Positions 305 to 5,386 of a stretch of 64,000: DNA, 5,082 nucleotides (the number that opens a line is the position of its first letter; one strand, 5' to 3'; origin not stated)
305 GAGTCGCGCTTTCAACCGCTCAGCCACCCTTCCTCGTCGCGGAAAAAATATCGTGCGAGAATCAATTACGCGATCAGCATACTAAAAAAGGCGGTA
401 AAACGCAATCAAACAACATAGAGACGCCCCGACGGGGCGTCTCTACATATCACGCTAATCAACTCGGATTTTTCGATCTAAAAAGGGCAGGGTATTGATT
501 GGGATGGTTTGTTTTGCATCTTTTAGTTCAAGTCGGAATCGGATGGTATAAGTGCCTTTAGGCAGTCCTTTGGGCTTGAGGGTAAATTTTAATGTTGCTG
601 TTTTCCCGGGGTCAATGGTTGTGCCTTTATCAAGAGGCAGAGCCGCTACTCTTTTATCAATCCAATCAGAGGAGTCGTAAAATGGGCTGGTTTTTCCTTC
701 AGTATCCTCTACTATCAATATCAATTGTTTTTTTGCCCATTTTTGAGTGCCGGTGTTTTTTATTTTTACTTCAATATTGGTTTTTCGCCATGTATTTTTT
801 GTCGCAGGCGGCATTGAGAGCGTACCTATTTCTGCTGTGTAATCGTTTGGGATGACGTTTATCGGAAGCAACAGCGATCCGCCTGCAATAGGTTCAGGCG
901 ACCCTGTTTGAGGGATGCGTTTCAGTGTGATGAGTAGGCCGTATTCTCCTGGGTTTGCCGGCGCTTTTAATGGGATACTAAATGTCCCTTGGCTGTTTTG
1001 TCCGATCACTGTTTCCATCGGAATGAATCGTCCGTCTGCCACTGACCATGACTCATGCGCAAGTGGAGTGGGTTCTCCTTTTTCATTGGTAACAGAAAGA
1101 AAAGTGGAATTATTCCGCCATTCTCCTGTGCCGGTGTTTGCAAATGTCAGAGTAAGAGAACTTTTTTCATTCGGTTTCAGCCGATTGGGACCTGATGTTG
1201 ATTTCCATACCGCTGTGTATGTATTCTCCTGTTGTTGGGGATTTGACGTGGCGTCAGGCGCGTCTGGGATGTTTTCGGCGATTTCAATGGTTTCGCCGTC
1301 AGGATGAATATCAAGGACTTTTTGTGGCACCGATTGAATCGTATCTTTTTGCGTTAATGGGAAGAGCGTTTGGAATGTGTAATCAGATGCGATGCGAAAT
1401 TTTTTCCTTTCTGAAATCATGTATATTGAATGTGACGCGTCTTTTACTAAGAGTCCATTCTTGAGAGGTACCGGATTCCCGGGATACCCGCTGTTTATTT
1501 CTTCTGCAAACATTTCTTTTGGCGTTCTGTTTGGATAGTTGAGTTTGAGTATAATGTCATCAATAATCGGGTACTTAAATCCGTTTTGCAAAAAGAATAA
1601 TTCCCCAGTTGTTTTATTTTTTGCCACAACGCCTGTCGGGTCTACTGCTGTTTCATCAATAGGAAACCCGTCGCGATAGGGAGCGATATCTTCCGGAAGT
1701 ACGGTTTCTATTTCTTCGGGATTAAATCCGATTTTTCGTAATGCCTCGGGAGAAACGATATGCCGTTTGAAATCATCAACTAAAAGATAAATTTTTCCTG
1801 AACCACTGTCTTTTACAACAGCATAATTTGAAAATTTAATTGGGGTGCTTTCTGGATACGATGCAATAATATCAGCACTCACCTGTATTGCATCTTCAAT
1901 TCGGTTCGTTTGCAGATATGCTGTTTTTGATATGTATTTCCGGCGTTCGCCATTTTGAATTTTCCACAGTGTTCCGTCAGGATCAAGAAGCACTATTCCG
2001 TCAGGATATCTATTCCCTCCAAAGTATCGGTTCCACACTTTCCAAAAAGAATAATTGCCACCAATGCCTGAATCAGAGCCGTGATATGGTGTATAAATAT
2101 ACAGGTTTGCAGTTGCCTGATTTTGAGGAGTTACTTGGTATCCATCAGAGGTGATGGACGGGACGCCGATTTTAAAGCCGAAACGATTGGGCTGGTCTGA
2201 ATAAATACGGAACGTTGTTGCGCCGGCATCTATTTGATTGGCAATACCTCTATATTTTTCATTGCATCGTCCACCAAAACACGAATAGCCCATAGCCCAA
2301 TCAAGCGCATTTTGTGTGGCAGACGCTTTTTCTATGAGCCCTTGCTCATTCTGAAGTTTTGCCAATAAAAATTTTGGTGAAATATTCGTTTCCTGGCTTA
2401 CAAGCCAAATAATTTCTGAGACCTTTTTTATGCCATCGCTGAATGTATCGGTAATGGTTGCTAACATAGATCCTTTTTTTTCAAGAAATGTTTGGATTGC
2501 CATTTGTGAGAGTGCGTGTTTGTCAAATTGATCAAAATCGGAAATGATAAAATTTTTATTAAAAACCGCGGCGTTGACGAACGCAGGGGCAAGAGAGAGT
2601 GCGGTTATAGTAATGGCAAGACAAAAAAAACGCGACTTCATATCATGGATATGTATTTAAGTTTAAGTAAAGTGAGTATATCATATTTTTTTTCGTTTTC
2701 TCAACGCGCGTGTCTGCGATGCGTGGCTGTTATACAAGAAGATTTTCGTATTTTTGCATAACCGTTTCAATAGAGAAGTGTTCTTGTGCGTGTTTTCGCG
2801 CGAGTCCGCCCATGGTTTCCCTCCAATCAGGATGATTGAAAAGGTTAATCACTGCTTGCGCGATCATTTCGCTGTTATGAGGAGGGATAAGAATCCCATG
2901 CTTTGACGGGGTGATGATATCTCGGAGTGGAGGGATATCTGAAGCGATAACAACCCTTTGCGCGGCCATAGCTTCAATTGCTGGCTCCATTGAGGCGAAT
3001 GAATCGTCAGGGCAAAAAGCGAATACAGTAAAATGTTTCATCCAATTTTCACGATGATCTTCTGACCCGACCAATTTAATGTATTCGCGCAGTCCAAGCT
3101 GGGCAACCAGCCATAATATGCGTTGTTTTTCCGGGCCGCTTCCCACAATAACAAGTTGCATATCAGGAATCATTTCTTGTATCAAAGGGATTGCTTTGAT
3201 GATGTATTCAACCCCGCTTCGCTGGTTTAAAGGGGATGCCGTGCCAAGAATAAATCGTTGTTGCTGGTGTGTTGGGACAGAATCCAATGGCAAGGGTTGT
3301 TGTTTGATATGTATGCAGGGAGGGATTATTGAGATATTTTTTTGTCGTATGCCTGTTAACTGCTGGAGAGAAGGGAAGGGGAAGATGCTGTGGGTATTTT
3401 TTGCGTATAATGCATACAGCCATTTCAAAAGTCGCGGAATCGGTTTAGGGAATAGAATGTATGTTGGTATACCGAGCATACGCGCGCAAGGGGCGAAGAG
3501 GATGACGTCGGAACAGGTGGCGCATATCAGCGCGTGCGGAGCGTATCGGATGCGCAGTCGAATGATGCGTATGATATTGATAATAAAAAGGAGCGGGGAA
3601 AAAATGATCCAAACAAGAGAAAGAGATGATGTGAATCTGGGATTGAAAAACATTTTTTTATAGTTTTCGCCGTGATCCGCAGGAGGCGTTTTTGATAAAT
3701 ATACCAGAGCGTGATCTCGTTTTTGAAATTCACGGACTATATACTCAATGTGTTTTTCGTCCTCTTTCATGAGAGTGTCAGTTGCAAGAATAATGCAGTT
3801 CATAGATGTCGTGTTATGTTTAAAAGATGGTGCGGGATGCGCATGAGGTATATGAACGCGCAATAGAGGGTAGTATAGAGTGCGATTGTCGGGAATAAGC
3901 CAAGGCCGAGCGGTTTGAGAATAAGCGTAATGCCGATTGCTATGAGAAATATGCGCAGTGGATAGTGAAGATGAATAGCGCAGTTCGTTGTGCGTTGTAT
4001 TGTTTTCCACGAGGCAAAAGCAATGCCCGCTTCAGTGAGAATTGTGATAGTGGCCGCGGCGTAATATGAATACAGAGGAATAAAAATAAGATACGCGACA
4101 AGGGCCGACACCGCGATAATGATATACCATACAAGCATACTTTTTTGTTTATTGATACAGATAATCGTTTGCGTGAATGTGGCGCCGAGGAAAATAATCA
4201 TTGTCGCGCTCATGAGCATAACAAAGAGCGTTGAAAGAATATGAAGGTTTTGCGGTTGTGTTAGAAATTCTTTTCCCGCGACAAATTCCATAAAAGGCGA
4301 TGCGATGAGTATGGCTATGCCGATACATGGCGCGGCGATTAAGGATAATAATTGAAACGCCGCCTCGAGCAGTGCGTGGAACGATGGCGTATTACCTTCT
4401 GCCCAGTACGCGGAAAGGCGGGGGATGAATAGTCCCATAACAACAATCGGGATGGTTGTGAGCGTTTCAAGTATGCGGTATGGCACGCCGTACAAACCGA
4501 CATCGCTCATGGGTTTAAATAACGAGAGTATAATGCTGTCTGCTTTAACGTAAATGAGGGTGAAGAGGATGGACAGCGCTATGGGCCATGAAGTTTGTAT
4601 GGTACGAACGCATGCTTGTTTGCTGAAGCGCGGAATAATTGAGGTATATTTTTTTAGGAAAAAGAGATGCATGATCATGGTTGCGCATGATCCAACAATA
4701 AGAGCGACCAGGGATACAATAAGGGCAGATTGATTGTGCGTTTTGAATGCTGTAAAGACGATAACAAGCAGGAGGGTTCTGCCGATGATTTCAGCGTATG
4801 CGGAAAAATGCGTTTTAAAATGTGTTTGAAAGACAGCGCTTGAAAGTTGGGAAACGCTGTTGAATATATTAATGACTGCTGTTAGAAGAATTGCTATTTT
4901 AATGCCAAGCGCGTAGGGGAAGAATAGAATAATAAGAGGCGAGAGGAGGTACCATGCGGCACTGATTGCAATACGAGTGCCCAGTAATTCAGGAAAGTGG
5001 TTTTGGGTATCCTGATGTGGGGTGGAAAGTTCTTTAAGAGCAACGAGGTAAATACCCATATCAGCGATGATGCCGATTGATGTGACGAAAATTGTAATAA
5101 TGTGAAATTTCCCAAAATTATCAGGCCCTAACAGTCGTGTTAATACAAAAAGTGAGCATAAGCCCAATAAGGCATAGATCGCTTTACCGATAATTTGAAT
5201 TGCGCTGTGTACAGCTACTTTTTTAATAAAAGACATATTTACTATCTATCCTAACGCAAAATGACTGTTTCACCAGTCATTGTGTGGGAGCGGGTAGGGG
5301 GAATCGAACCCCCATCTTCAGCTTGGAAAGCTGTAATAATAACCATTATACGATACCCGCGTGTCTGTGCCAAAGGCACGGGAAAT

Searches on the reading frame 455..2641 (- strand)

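Call 20: search_protein_families(library=pfam, proteins=[window:455-2641:-], max_evalue=0.001)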
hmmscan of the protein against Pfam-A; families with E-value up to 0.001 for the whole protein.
window:455-2641:- (728 aa): 3 families
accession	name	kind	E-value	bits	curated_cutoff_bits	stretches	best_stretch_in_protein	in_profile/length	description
PF16158.11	N_BRCA1_IG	-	4.6e-06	27.6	28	0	487-567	7-84/108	Ig-like domain from next to BRCA1 gene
PF07705.17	CARDB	-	1.5e-05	25.6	22.7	0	610-703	10-82/101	CARDB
PF15780.11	ASH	-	0.00055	20.5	27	0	482-515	59-89/98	Abnormal spindle-like microcephaly-assoc'd, ASPM-SPD-2-Hydin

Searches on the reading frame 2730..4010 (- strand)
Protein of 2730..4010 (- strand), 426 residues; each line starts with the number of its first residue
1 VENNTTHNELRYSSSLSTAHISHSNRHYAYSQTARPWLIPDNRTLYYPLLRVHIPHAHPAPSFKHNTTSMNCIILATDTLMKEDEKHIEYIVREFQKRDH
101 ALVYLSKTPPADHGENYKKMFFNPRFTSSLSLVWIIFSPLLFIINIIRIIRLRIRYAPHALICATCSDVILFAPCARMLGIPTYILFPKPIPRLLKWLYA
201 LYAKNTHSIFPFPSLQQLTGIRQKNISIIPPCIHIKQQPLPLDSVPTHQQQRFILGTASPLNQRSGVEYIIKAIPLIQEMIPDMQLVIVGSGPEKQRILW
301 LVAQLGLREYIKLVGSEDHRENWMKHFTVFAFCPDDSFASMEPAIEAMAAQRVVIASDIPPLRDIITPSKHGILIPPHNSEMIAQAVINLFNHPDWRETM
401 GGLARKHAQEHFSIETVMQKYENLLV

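Call 20: search_protein_families(library=pfam, proteins=[window:2730-4010:-], max_evalue=0.001)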
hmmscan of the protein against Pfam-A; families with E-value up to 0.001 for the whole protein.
window:2730-4010:- (426 aa): 2 families
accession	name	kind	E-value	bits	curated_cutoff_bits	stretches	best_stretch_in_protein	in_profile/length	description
PF00534.26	Glycos_transf_1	-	1.4e-21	77.2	26.4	1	249-406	12-171/172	Glycosyl transferases group 1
PF13692.12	Glyco_trans_1_4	-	2.1e-21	77.1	27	1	254-392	3-141/142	Glycosyl transferases group 1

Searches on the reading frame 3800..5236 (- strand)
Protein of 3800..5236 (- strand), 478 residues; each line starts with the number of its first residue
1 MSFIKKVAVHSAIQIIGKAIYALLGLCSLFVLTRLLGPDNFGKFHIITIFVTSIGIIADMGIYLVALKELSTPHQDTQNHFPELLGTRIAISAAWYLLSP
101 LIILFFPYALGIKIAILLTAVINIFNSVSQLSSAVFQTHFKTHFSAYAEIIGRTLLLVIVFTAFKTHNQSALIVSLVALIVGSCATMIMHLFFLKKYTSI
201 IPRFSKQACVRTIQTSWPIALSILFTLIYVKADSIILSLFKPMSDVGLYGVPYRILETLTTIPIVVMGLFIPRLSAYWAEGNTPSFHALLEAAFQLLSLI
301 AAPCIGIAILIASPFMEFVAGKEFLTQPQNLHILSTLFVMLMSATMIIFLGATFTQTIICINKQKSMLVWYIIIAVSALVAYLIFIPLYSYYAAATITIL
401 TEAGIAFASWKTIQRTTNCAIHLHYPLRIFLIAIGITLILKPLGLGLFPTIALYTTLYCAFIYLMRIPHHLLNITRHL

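Call 20: search_protein_families(library=pfam, proteins=[window:3800-5236:-], max_evalue=0.001)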
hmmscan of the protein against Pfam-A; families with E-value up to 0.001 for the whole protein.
window:3800-5236:- (478 aa): 2 families
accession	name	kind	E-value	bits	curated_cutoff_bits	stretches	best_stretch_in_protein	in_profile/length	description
PF13440.11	Polysacc_synt_3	-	1.2e-20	74.4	23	1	31-325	1-289/293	Polysaccharide biosynthesis protein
PF01943.22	Polysacc_synt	-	2.9e-19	70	28.2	1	7-277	5-273/274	Polysaccharide biosynthesis protein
